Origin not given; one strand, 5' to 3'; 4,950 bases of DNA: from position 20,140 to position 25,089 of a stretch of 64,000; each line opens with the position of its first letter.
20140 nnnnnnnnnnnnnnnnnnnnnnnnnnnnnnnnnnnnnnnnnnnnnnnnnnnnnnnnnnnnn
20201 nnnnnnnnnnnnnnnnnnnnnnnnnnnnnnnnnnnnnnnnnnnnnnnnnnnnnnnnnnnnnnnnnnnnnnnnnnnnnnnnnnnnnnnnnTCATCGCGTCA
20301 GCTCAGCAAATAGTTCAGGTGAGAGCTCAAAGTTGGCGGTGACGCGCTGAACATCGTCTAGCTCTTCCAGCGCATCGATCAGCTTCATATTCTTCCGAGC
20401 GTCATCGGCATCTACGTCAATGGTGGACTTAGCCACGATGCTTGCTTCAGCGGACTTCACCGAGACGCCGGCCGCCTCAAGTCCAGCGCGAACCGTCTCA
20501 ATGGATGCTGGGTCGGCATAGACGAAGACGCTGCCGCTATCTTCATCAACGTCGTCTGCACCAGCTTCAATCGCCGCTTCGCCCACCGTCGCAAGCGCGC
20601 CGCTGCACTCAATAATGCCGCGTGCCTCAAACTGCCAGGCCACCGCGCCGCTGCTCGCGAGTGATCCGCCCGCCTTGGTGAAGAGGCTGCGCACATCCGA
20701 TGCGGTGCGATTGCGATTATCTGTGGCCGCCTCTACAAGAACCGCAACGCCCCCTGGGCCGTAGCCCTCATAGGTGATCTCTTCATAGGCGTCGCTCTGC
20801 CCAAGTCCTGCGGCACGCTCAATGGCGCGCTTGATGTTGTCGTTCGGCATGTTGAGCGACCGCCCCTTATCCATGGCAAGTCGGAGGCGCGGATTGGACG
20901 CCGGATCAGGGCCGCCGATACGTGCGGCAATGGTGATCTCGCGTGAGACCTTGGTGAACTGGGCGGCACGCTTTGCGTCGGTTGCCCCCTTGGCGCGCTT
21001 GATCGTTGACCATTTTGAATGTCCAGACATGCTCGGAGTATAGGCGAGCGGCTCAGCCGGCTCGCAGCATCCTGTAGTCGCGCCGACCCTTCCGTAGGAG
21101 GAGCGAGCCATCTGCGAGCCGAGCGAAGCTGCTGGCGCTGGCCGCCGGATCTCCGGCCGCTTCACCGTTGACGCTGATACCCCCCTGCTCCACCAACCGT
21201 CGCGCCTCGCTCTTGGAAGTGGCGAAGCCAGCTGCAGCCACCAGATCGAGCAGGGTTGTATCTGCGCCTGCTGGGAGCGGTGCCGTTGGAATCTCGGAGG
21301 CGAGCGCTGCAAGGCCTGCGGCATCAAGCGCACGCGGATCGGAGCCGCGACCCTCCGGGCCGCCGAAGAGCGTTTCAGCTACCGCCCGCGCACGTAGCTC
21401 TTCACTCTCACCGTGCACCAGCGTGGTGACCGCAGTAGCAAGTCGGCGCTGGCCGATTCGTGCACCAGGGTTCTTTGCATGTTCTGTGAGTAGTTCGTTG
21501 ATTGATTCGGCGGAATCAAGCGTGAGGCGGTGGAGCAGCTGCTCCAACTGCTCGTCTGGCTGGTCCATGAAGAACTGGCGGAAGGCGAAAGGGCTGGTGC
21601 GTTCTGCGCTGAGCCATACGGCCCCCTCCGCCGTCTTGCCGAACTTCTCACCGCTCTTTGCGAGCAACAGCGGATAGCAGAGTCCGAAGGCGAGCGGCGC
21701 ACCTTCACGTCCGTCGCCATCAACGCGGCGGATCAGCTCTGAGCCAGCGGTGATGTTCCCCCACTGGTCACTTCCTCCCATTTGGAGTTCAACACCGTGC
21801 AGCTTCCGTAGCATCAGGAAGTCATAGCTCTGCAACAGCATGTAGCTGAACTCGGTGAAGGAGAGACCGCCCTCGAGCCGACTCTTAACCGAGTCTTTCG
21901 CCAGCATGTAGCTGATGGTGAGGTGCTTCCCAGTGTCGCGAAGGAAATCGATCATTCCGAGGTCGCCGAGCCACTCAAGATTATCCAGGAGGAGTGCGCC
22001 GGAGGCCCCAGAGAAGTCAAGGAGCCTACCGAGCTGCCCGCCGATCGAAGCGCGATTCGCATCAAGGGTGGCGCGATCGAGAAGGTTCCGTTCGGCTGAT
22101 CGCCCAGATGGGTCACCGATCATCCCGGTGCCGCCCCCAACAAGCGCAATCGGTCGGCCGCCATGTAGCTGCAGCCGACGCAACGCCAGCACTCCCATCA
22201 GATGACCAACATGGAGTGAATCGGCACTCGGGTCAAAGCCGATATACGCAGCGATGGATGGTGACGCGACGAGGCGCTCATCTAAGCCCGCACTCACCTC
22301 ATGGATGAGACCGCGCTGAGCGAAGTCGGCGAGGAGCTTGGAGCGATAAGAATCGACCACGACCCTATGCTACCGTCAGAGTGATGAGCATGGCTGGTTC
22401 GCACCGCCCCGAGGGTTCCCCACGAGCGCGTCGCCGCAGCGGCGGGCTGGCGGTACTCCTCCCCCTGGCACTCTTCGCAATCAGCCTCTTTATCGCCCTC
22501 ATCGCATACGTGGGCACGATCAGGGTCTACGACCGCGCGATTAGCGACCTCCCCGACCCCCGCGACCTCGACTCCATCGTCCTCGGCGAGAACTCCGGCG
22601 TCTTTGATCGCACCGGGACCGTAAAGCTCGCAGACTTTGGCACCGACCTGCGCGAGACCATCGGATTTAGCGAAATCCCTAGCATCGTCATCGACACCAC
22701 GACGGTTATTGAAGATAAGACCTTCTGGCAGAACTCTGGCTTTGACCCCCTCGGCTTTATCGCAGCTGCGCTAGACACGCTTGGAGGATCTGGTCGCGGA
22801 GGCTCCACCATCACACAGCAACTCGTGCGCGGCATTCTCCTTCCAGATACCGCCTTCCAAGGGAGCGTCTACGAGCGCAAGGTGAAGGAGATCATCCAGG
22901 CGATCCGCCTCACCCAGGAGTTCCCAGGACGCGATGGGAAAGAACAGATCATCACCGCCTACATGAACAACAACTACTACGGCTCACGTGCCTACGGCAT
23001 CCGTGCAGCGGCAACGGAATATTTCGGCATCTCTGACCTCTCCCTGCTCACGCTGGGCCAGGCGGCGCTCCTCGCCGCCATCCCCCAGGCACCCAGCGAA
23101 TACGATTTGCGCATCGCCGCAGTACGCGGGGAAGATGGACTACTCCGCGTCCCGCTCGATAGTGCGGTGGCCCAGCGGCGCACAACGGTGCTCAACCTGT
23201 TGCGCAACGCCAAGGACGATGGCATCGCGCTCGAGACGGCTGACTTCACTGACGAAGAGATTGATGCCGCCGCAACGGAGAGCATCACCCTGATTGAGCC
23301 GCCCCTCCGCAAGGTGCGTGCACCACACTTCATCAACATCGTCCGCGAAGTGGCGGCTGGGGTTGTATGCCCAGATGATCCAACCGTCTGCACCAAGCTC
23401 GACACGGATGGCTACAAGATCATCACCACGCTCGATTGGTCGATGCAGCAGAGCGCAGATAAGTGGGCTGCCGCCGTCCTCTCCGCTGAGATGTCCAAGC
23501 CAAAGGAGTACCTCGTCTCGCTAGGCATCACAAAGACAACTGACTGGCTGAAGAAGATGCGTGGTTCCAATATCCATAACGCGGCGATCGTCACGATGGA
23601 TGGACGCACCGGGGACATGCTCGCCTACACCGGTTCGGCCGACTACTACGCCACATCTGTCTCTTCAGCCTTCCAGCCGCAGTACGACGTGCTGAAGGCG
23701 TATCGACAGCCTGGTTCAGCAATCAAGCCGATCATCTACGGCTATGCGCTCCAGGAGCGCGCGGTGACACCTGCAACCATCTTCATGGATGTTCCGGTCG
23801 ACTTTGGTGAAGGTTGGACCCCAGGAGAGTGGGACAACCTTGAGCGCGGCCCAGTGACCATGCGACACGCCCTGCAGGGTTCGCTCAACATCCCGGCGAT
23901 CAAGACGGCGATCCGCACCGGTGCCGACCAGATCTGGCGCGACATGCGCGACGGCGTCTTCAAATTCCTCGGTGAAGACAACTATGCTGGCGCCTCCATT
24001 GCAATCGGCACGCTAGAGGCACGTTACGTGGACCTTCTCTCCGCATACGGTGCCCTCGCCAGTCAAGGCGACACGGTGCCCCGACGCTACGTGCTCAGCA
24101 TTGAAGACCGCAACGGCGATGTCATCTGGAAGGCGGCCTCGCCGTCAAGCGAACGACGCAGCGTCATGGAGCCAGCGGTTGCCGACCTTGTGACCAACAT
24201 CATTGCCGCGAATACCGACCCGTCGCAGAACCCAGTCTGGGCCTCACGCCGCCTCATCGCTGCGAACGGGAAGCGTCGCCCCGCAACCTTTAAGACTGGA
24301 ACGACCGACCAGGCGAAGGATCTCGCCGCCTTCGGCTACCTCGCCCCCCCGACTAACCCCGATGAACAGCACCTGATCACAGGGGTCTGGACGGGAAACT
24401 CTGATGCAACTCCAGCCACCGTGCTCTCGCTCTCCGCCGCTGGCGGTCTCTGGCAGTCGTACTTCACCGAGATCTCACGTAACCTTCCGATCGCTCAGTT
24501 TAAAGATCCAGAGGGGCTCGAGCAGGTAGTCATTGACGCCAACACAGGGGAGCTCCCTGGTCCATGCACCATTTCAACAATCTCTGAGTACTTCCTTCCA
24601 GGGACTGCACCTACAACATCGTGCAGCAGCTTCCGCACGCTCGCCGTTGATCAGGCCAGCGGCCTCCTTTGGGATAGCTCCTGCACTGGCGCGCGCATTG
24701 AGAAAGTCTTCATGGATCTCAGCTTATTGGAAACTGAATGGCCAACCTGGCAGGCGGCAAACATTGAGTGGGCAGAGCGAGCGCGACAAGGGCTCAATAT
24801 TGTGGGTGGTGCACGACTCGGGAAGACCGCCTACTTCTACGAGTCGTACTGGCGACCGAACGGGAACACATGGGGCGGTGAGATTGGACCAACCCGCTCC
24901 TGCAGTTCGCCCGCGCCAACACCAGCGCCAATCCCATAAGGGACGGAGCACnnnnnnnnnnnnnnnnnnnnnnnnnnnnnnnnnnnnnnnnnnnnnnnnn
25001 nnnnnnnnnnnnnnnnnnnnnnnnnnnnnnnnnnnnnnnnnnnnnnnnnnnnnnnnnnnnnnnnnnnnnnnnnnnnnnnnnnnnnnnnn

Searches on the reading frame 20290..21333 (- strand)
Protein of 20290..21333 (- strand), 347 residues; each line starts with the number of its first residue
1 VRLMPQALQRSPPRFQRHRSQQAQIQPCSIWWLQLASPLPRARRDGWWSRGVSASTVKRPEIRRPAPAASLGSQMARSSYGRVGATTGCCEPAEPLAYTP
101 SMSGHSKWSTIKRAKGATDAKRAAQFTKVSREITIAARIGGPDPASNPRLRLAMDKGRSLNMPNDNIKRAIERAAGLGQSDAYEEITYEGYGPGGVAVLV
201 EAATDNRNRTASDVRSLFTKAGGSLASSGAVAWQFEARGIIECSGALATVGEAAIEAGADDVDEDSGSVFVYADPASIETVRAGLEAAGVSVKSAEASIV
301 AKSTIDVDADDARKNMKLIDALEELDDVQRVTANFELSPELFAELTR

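Call 42: search_protein_families(library=pfam, proteins=[window:20290-21333:-], max_evalue=0.00001)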
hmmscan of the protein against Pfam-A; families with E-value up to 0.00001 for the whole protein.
window:20290-21333:- (347 aa): 2 families
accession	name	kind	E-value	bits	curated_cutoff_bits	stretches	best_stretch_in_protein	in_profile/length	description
PF01709.26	Transcrip_reg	-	3.2e-53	180.2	27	1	183-335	1-160/160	TACO1/YebC second and third domain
PF20772.2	TACO1_YebC_N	-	2.7e-30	105.1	36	1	106-176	1-72/73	TACO1/YebC protein N-terminal domain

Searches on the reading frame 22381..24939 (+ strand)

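Call 42: search_protein_families(library=pfam, proteins=[window:22381-24939:+], max_evalue=0.00001)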
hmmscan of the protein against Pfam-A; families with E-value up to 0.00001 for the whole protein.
window:22381-24939:+ (852 aa): 2 families
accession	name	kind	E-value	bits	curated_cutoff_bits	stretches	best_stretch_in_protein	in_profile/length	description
PF00912.28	Transgly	-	6e-39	133.7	27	1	88-245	11-161/178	Transglycosylase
PF00905.27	Transpeptidase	-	1.4e-16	61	22.1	1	402-646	2-246/299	Penicillin binding protein transpeptidase domain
